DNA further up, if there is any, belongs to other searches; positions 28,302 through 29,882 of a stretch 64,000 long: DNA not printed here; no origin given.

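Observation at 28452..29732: SLOG / nucleoside 2-deoxyribosyltransferase-like protein immediately upstream of mod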

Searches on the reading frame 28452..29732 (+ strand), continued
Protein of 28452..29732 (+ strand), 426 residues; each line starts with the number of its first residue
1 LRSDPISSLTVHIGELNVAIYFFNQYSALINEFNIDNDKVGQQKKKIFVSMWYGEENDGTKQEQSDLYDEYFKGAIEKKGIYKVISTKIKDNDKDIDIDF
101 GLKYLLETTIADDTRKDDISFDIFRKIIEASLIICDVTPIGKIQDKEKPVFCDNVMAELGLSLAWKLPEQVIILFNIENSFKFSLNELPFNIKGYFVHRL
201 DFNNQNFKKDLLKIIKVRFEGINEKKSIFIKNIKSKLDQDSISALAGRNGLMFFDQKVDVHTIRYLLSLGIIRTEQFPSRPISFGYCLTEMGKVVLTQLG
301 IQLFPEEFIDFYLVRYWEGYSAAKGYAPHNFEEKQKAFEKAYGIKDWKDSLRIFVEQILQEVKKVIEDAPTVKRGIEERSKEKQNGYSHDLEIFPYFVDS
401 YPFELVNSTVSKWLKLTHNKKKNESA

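Call 24: search_protein_families(library=pfam, proteins=[P0069, P0075, P0078, P0083, P0090, P0097, P0110, P0150, P0147, P0154], max_evalue=0.1)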
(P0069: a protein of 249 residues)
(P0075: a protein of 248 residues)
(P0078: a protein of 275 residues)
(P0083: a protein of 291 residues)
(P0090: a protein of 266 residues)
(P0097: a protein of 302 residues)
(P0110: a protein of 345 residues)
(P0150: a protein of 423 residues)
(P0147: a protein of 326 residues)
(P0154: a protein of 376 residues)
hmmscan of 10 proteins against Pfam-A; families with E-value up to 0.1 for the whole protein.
P0069 (249 aa): 1 family
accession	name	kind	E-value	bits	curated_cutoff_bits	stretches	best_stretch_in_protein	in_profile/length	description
PF10137.14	CAP12-PCTIR_TIR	-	0.026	15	24.7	1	77-129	54-112/119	CAP12/Pycsar effector protein, TIR domain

P0075 (248 aa): 2 families
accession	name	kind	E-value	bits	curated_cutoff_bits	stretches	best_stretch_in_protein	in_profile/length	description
PF10137.14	CAP12-PCTIR_TIR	-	0.00088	19.7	24.7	1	34-130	12-117/119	CAP12/Pycsar effector protein, TIR domain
PF01582.25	TIR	-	0.046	14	21.3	1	20-77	5-61/179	TIR domain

P0078 (275 aa): 1 family
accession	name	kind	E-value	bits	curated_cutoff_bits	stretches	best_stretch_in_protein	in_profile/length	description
PF20743.2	DUF5580_C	-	0.022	15.2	24.1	0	75-108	12-46/75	Family of unknown function (DUF5580) C-terminal domain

P0083 (291 aa): 2 families
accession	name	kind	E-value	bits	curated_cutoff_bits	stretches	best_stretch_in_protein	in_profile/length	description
PF10137.14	CAP12-PCTIR_TIR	-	0.0007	20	24.7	1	38-144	17-118/119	CAP12/Pycsar effector protein, TIR domain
PF05014.21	Nuc_deoxyrib_tr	-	0.09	13.4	28.8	0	57-137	44-104/117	Nucleoside 2-deoxyribosyltransferase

P0090 (266 aa): 1 family
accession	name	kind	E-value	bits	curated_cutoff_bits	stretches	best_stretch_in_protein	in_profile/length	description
PF10137.14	CAP12-PCTIR_TIR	-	0.012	16.1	24.7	1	18-137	1-117/119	CAP12/Pycsar effector protein, TIR domain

P0097 (302 aa): 2 families
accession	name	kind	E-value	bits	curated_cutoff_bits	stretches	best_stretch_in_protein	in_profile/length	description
PF03127.19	GAT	-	0.033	14.8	31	1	265-290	22-47/77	GAT domain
PF10137.14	CAP12-PCTIR_TIR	-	0.043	14.3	24.7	0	19-140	2-109/119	CAP12/Pycsar effector protein, TIR domain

P0110 (345 aa): 2 families
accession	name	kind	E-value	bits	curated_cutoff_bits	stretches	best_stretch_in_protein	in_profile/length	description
PF10137.14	CAP12-PCTIR_TIR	-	9.7e-07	29.3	24.7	1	35-122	19-100/119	CAP12/Pycsar effector protein, TIR domain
PF05014.21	Nuc_deoxyrib_tr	-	0.059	14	28.8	0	37-108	30-89/117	Nucleoside 2-deoxyribosyltransferase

P0150 (423 aa): 3 families
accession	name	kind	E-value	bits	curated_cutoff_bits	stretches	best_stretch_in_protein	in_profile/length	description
PF10137.14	CAP12-PCTIR_TIR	-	2e-06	28.3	24.7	1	21-127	3-100/119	CAP12/Pycsar effector protein, TIR domain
PF05014.21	Nuc_deoxyrib_tr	-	2.5e-05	24.8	28.8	1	47-114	29-89/117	Nucleoside 2-deoxyribosyltransferase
PF13271.11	DUF4062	-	0.028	15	24.7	0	229-258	38-67/82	Domain of unknown function (DUF4062)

P0147 (326 aa): 1 family
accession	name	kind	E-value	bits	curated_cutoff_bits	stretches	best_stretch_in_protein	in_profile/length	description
PF10137.14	CAP12-PCTIR_TIR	-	0.0011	19.4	24.7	1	75-146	33-103/119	CAP12/Pycsar effector protein, TIR domain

P0154 (376 aa): 1 family
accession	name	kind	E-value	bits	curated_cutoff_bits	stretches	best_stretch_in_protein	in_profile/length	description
PF10137.14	CAP12-PCTIR_TIR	-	0.00012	22.5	24.7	1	53-113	37-99/119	CAP12/Pycsar effector protein, TIR domain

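Call 25: search_protein_families(library=pfam, proteins=[P0044, P0045, P0050, P0060, P0065, P0067, P0082, P0086, P0122, P0140], max_evalue=0.1)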
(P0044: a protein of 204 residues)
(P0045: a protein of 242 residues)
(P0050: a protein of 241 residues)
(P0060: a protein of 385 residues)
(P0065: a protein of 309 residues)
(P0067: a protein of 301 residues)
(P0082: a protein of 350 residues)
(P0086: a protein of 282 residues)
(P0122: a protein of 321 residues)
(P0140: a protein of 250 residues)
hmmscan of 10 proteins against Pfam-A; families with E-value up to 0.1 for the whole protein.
P0044 (204 aa): 1 family
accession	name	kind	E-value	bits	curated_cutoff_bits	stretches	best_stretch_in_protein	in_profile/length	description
PF01638.23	HxlR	-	0.028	14.7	20.8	1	68-106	37-75/91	HxlR-like helix-turn-helix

P0045 (242 aa): 0 families

P0050 (241 aa): 0 families

P0060 (385 aa): 0 families

P0065 (309 aa): 2 families
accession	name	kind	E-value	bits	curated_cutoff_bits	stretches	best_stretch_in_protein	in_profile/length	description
PF11139.14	SfLAP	-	0.061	13.2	35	1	8-64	35-90/213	Sap, sulfolipid-1-addressing protein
PF03600.22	CitMHS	-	0.068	12.7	31.9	1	11-58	93-142/336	Citrate transporter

P0067 (301 aa): 0 families

P0082 (350 aa): 1 family
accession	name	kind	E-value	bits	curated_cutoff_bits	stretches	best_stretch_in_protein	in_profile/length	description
PF05014.21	Nuc_deoxyrib_tr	-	0.00091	19.8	28.8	1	45-125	12-102/117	Nucleoside 2-deoxyribosyltransferase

P0086 (282 aa): 1 family
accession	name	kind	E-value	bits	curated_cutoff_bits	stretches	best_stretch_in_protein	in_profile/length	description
PF08785.16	Ku_PK_bind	-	0.037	14.7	25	1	199-255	30-88/120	Ku C terminal domain like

P0122 (321 aa): 0 families

P0140 (250 aa): 1 family
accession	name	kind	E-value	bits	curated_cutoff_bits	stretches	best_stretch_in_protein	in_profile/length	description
PF10137.14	CAP12-PCTIR_TIR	-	0.0008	19.8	24.7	1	163-225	57-118/119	CAP12/Pycsar effector protein, TIR domain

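Call 27: search_solved_structures(query=A1, max_evalue=10, show_alignments=3)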
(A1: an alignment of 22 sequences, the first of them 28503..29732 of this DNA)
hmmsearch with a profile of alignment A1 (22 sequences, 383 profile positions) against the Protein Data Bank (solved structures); distinct sequences matched with E-value up to 10: 2.
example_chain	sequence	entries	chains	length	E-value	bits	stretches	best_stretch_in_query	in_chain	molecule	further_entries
9v2v_F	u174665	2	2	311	0.27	13.4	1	289-379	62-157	Transcriptional regulatory protein SDS3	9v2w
8ga8_H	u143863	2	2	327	0.28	13.3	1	289-379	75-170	Transcriptional regulatory protein SDS3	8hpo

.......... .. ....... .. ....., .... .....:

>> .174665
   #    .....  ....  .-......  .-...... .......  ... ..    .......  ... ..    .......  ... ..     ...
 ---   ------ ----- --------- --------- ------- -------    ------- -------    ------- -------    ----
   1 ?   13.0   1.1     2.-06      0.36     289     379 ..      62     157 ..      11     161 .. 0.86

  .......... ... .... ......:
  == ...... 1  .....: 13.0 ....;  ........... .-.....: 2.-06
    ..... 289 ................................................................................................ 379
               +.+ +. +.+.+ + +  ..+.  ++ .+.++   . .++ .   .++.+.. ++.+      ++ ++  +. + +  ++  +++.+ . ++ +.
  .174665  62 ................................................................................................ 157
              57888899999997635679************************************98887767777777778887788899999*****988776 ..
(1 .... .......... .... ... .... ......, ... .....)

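Call 31: search_protein_families(library=padloc, proteins=[P0069, P0083, P0097, P0110, P0150, P0154, P0147, P0044, P0060, P0082], max_evalue=0.1)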
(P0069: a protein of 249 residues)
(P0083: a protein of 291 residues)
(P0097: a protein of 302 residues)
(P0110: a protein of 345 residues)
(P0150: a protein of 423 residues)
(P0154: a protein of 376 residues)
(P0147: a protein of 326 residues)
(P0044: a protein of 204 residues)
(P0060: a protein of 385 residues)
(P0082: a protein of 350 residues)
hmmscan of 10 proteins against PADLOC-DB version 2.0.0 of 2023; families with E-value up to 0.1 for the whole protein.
P0069 (249 aa): 4 families
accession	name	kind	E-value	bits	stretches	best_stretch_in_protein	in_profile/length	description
PDLC00731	Effector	-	0.0027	14.7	1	90-161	229-302/306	TIR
PDLC00729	Effector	-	0.0078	13.7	1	94-158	82-146/310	TIR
PDLC02371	PycTIR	-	0.015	12.7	1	79-160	208-285/288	-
PDLC00733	Effector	-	0.031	11.1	1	94-143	316-363/388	TIR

P0083 (291 aa): 1 family
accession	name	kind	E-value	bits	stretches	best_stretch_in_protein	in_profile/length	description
PDLC05003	PDC-S35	-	0.00041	18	1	60-164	125-234/245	-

P0097 (302 aa): 0 families

P0110 (345 aa): 6 families
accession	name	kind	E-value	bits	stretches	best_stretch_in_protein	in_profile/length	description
PDLC00731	Effector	-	3.8e-06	24.1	1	61-169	199-301/306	TIR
PDLC05004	PDC-S35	-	2.5e-05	22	1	97-163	199-260/265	-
PDLC00732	Effector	-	0.00013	19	1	88-162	221-293/301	TIR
PDLC05005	PDC-S35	-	0.00037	18.3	1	95-156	195-251/264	-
PDLC05007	PDC-S35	-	0.00082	17.1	1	89-158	204-268/278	-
PDLC05006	PDC-S35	-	0.0011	16.4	1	95-159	161-223/231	-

P0150 (423 aa): 6 families
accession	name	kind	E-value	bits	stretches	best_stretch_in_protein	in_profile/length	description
PDLC00731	Effector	-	1.4e-09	35.4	1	77-159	204-287/306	TIR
PDLC00732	Effector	-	6.8e-07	26.5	1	84-162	211-288/301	TIR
PDLC00733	Effector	-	2.2e-05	21.5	1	64-144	287-351/388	TIR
PDLC02371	PycTIR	-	0.0003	18.2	1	95-158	220-270/288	-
PDLC05005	PDC-S35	-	0.00041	18.1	1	101-125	195-219/264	-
PDLC05006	PDC-S35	-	0.03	11.7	1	102-163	162-218/231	-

P0154 (376 aa): 4 families
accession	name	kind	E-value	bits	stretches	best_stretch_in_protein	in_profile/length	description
PDLC05004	PDC-S35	-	0.0022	15.7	1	74-128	181-231/265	-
PDLC00733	Effector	-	0.0023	14.8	1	47-147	283-364/388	TIR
PDLC05007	PDC-S35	-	0.012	13.3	1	78-115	199-235/278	-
PDLC00731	Effector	-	0.029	11.4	1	83-157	225-297/306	TIR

P0147 (326 aa): 1 family
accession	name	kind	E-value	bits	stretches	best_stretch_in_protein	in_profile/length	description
PDLC05004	PDC-S35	-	0.033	11.8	1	120-183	198-255/265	-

P0044 (204 aa): 0 families

P0060 (385 aa): 0 families

P0082 (350 aa): 1 family
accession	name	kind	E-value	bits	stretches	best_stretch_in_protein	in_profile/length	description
PDLC00733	Effector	-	0.045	10.6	1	87-153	304-363/388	TIR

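Call 32: find_encoding_contigs(protein=P0001, flank=5000, max_places=6)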
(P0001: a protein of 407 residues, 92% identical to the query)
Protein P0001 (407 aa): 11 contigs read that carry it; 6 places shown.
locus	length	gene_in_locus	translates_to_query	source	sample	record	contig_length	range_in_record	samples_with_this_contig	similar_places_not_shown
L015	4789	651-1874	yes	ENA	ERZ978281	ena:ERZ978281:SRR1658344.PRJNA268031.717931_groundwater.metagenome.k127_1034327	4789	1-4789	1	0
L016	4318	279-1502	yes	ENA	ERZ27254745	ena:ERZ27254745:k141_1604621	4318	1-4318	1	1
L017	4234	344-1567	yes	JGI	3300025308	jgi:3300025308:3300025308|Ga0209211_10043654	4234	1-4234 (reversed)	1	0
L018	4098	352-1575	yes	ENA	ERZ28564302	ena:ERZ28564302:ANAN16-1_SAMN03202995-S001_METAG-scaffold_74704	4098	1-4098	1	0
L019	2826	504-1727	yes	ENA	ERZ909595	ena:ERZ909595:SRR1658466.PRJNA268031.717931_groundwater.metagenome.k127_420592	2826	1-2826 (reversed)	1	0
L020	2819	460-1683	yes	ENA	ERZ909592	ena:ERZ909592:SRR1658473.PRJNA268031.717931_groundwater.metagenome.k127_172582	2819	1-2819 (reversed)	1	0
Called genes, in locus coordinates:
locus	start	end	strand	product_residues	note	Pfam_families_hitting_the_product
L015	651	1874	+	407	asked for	-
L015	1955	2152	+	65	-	-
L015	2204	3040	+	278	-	PF02498:Bro-N (weak)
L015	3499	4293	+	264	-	-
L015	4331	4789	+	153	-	?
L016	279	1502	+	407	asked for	-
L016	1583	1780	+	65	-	-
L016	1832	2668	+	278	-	-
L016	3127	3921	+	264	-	-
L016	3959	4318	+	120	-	?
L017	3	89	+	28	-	?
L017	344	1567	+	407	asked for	-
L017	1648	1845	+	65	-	-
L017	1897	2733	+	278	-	-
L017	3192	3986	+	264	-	-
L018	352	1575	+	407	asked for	-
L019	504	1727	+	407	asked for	-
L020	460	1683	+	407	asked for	-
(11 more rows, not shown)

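Call 33: find_encoding_contigs(protein=P0002, flank=5000, max_places=4)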
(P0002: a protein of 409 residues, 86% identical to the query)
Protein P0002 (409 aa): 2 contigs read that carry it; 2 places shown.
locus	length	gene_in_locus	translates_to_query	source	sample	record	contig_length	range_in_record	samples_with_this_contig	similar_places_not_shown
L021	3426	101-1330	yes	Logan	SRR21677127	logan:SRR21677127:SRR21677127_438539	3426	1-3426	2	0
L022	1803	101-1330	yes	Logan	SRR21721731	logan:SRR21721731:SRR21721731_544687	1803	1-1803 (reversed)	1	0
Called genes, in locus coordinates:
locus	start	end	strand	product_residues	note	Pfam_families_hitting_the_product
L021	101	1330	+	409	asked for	-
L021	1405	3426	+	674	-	?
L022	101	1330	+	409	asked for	-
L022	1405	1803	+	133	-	?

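Call 44: find_encoding_contigs(protein=P0062, flank=5000, max_places=3)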
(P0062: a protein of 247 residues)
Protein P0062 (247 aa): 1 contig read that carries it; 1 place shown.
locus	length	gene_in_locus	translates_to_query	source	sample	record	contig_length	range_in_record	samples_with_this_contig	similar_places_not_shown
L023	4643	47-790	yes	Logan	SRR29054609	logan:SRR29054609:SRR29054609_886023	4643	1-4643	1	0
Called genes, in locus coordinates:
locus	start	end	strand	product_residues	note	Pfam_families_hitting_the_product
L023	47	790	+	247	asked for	-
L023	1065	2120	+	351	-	PF01555:N6_N4_Mtase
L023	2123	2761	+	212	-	-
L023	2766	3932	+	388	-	-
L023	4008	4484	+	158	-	-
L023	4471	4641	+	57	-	?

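Call 56: search_protein_families(library=pfam, proteins=[L012:9150-9866:+, L012:8665-9048:+, L009:8841-9029:+, L009:9026-9679:+, L014:7509-8282:+, L014:8328-8753:+, L014:8708-9838:+, L001:8426-9013:+, L010:2413-2931:+, L010:4695-5189:+], max_evalue=0.1)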
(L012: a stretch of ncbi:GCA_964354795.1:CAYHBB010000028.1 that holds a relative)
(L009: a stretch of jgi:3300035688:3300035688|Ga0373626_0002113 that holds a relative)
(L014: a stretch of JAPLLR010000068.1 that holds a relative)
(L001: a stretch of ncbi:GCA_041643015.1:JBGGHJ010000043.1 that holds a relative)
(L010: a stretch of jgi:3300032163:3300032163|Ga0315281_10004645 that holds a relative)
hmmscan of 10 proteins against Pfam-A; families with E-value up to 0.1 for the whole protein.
L012:9150-9866:+ (238 aa): 2 families
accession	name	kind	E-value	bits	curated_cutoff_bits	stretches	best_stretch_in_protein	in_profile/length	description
PF18730.6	HEPN_Cthe2314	-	0.016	15.7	27.1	1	130-187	90-141/174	Cthe_2314-like HEPN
PF24408.1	wHTH-Calcineurin_assc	-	0.083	13.2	27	0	131-152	4-25/56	wHTH-Calcineurin_assc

L012:8665-9048:+ (127 aa): 4 families
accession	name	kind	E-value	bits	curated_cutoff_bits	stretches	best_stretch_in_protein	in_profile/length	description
PF01541.30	GIY-YIG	-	1.3e-05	25.8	22.6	1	43-94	13-60/78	GIY-YIG catalytic domain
PF20815.3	GIY_YIG_2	-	0.042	14.3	22.4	0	36-69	22-57/153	GIY-YIG catalytic domain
PF24488.1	DUF7584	-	0.064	13.6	27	0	3-56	1-56/109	Domain of unknown function (DUF7584)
PF07935.16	SSV1_ORF_D-335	-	0.072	13.8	22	0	28-56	11-39/68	ORF D-335-like protein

L009:8841-9029:+ (62 aa): 0 families

L009:9026-9679:+ (217 aa): 1 family
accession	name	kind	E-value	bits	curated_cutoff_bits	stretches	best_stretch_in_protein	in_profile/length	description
PF09199.15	SSL_OB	-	0.075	13.8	27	0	141-197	15-71/84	Staphylococcal superantigen-like OB-fold domain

L014:7509-8282:+ (257 aa): 1 family
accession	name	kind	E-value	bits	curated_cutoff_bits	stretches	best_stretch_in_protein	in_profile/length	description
PF00574.28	CLP_protease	-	0.074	13.4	20.2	0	52-81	39-68/182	Clp protease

L014:8328-8753:+ (141 aa): 3 families
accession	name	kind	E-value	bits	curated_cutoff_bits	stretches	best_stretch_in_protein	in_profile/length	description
PF03852.21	Vsr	-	2e-22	79.3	27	1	12-75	10-73/74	DNA mismatch endonuclease Vsr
PF04480.18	DUF559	-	1.8e-09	37.9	20.6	1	97-134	69-106/109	Protein of unknown function (DUF559)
PF18741.7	MTES_1575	-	1.8e-08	34.8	38.2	1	93-134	53-94/96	REase_MTES_1575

L014:8708-9838:+ (376 aa): 1 family
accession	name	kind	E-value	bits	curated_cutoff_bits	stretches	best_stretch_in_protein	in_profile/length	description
PF00145.23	DNA_methylase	-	6.7e-94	315.4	22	1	14-332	2-322/324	C-5 cytosine-specific DNA methylase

L001:8426-9013:+ (195 aa): 1 family
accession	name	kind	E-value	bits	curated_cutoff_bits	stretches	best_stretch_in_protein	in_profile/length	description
PF13338.12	AbiEi_4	-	0.019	15.5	25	1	11-53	10-47/49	Transcriptional regulator, AbiEi antitoxin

L010:2413-2931:+ (172 aa): 1 family
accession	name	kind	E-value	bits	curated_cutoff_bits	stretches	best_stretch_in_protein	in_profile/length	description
PF18148.6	RGS_DHEX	-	0.029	14.9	22.5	0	113-164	12-60/100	Regulator of G-protein signalling DHEX domain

L010:4695-5189:+ (164 aa): 0 families

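Call 65: find_related_loci(query=A1, collection=viral_contigs, flank=10000)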
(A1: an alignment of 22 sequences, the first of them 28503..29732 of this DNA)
Query A1 (409 aa) in viral_contigs; peptide patterns used: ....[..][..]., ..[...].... (x = any residue, [..] = any of these).
87 stretches matched a pattern, but none encodes a relative of the query by tblastn (E <= 1e-3).

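Call 67: find_related_loci(query=A1, collection=metagenome_contigs, flank=8000)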
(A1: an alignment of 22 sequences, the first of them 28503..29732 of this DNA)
Query A1 (409 aa) in metagenome_contigs; peptide patterns used: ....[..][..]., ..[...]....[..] (x = any residue, [..] = any of these).
198 stretches matched a pattern; 8 encode a relative of the query (tblastn E <= 1e-3); 8 distinct loci.
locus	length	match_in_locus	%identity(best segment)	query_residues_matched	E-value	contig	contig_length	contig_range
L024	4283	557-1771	92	5-409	0e+0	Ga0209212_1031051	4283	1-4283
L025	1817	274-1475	91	5-409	0e+0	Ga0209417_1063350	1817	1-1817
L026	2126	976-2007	37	5-348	4e-65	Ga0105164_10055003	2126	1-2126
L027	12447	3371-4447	38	5-400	2e-58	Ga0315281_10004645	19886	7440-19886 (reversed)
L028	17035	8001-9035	39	6-343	4e-53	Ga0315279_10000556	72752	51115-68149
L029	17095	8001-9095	35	5-389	5e-52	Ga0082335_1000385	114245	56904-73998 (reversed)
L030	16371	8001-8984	39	5-357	6e-52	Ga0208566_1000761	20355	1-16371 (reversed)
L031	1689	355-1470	35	5-344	5e-46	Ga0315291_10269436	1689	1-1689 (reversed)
